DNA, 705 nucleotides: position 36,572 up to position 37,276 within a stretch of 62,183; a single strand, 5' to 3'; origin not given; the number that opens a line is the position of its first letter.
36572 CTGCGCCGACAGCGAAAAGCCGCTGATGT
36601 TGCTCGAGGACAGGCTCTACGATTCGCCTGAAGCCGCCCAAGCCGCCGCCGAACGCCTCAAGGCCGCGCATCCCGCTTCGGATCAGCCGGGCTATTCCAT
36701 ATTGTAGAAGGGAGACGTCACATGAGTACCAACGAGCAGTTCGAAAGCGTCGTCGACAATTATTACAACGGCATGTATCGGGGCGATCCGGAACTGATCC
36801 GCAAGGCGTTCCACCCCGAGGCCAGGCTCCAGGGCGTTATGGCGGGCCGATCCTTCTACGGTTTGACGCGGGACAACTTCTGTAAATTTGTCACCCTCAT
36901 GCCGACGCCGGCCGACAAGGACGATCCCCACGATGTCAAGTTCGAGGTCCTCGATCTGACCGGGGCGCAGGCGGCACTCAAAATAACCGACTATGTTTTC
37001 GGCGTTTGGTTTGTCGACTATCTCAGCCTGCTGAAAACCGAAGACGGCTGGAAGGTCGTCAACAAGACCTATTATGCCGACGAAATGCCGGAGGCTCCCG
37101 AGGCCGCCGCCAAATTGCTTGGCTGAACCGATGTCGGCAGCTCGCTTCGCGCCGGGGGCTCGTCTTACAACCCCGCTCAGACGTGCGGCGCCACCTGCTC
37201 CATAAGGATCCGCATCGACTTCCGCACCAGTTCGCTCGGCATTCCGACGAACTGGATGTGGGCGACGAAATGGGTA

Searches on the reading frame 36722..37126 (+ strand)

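Call 11: search_protein_families(library=pfam, proteins=[window:36722-37126:+], max_evalue=0.00001)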
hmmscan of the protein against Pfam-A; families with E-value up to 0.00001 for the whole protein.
window:36722-37126:+ (134 aa): 1 family
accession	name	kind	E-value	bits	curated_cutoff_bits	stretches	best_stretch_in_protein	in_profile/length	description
PF12893.14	Lumazine_bd_2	-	1.6e-25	90.6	22.1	1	4-118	3-116/116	Putative lumazine-binding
